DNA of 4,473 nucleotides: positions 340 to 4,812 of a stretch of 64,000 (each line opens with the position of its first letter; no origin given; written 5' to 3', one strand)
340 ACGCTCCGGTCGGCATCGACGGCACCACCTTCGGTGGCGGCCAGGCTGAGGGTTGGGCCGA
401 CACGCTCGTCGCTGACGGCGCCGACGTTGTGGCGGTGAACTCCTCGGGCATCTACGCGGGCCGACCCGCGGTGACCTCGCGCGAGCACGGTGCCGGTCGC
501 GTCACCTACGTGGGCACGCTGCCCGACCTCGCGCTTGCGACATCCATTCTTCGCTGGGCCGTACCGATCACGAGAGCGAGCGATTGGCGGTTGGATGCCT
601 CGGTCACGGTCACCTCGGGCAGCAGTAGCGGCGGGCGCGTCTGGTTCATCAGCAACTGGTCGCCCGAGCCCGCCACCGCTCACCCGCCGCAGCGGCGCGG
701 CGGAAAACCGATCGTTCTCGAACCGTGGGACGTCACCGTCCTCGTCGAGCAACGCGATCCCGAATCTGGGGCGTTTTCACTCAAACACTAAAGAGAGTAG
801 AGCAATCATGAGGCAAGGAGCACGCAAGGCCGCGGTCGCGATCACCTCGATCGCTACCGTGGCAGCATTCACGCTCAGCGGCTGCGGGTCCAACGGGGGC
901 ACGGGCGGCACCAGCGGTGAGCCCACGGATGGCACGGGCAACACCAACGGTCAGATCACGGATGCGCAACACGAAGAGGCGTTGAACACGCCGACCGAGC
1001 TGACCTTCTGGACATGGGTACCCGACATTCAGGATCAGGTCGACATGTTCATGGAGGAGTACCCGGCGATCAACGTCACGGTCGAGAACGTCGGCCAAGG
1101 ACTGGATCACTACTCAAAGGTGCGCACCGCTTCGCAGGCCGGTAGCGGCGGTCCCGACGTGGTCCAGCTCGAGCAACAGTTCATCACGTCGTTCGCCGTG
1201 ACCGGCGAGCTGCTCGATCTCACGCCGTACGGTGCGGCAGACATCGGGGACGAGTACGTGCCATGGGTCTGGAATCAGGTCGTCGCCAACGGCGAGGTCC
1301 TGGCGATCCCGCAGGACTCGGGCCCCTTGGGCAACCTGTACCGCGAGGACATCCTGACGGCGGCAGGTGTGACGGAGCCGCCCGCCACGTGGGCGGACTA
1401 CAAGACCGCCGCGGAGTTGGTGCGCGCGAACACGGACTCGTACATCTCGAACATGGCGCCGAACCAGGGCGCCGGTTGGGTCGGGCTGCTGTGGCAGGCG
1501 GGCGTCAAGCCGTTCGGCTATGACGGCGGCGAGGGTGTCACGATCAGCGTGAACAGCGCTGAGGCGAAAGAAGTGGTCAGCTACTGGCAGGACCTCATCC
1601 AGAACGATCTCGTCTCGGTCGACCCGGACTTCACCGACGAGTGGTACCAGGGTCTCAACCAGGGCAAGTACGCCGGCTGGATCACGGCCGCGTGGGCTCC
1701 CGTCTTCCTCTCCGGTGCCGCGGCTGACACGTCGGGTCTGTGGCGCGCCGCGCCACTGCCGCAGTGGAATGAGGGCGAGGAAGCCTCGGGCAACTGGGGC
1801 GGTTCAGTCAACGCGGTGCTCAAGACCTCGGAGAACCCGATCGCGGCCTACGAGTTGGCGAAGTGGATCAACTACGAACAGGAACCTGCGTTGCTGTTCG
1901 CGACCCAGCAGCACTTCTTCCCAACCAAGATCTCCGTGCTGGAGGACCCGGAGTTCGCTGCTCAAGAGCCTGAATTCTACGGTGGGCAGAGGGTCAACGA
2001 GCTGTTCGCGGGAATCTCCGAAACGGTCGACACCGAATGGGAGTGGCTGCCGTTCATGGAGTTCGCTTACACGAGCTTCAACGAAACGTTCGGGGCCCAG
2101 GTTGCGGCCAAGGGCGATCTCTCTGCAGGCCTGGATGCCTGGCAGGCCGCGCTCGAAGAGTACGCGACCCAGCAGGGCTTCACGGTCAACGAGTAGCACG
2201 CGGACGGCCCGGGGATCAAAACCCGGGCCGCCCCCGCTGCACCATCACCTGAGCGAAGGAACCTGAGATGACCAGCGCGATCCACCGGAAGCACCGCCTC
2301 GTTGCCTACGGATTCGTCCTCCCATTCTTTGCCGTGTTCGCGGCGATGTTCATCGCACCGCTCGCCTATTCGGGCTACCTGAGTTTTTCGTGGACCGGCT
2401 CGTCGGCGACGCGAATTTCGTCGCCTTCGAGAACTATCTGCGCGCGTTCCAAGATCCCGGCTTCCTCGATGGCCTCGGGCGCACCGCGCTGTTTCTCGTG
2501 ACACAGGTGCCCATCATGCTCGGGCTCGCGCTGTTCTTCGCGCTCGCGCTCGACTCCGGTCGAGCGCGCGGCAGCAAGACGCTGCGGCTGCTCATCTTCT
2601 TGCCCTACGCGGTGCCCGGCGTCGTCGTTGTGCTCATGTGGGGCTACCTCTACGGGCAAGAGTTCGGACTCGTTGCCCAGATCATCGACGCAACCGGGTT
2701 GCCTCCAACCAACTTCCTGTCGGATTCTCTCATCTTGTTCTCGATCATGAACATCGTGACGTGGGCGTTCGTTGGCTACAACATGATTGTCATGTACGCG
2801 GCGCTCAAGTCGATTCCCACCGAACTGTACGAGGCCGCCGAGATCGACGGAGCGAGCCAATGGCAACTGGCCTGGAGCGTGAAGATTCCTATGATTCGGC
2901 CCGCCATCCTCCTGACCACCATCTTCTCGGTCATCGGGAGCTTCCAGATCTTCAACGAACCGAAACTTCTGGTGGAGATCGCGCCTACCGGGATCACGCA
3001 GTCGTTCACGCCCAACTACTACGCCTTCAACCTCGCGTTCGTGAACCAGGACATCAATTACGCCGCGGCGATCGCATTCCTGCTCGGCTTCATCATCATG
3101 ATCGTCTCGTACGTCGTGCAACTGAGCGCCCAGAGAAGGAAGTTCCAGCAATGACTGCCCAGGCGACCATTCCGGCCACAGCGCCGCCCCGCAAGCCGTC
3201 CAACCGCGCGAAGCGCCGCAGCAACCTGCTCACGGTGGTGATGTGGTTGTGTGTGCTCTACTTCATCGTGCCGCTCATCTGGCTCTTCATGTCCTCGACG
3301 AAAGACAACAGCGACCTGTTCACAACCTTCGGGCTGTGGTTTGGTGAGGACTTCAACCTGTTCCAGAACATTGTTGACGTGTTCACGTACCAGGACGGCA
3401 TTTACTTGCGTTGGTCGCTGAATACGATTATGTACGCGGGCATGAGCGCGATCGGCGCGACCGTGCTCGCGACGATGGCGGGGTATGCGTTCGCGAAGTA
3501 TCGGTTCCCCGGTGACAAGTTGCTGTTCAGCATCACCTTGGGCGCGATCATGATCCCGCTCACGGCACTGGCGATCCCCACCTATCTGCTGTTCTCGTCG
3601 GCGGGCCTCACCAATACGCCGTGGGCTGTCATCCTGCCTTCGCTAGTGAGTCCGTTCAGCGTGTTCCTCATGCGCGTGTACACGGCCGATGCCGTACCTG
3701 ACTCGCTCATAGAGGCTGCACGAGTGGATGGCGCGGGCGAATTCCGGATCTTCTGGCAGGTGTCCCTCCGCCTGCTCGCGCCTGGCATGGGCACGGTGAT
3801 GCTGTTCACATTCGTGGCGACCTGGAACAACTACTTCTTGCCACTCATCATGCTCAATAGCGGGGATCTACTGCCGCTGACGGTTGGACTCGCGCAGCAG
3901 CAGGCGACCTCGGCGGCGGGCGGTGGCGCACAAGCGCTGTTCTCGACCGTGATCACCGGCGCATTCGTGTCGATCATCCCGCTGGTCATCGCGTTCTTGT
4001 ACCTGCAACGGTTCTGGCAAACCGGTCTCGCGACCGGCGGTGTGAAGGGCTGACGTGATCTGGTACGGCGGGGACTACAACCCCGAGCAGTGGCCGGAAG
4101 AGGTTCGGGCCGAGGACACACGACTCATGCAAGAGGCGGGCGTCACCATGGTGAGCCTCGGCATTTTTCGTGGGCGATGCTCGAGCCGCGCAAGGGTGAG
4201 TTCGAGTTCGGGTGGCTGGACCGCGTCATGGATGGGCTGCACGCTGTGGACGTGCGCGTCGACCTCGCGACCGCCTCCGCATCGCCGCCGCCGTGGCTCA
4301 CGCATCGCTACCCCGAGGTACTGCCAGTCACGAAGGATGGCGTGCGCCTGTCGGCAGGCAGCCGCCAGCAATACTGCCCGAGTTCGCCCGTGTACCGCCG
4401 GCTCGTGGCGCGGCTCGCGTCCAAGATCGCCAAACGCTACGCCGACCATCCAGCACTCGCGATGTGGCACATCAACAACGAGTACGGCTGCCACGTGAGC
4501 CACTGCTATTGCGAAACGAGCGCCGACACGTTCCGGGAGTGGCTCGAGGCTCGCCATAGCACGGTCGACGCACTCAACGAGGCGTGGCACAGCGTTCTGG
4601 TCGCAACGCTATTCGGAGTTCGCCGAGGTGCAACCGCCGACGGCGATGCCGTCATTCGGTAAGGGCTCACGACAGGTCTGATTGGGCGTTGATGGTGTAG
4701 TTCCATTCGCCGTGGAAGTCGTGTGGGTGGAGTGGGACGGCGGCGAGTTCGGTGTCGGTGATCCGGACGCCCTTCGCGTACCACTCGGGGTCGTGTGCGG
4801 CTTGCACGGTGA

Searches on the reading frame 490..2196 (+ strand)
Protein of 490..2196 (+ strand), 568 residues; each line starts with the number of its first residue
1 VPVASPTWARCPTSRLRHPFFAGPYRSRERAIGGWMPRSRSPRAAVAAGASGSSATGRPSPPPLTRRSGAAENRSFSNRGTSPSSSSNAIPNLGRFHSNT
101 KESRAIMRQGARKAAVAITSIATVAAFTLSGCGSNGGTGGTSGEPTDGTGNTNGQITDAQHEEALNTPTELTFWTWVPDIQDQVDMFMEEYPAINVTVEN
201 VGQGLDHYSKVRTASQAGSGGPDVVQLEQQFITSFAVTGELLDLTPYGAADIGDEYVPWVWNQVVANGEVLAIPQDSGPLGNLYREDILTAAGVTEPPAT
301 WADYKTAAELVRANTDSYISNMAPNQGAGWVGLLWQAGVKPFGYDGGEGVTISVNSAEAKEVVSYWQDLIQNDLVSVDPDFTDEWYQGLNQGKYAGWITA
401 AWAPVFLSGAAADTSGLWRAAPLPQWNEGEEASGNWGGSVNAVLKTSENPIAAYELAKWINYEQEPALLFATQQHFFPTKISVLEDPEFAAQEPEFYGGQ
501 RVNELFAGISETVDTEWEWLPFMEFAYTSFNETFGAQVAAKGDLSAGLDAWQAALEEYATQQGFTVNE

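Call 18: search_protein_families(library=pfam, proteins=[window:490-2196:+], max_evalue=0.01)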
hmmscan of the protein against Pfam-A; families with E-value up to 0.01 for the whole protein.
window:490-2196:+ (568 aa): 1 family
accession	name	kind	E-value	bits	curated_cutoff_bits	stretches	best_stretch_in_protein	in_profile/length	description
PF01547.30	SBP_bac_1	-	7.1e-25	89.1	26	1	182-460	15-300/307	Bacterial extracellular solute-binding protein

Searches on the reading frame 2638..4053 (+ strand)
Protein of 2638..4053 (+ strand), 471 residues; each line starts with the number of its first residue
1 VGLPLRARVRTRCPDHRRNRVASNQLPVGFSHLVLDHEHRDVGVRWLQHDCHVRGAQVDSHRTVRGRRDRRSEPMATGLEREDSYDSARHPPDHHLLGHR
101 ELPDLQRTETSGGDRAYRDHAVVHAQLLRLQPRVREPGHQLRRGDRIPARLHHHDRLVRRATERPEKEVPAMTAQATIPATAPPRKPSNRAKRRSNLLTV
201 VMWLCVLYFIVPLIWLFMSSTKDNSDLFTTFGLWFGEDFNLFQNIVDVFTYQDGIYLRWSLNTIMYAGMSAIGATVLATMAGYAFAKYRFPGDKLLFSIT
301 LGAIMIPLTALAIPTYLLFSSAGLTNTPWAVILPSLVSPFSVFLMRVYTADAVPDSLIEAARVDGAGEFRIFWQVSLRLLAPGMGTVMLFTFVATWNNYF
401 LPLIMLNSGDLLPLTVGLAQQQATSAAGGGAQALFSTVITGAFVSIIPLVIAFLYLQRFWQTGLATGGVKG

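Call 18: search_protein_families(library=pfam, proteins=[window:2638-4053:+], max_evalue=0.01)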
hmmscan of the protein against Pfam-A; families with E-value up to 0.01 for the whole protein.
window:2638-4053:+ (471 aa): 1 family
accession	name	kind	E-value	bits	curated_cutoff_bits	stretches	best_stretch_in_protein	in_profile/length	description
PF00528.27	BPD_transp_1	-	1.7e-17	64.2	26.4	1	279-451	2-170/184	Binding-protein-dependent transport system inner membrane component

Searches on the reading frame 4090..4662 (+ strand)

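Call 18: search_protein_families(library=pfam, proteins=[window:4090-4662:+], max_evalue=0.01)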
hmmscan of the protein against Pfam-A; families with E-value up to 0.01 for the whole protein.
window:4090-4662:+ (190 aa): 1 family
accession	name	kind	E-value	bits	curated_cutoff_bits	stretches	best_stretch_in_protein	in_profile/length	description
PF02449.21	Glyco_hydro_42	-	4.2e-64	217.7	21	1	25-168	31-174/376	Beta-galactosidase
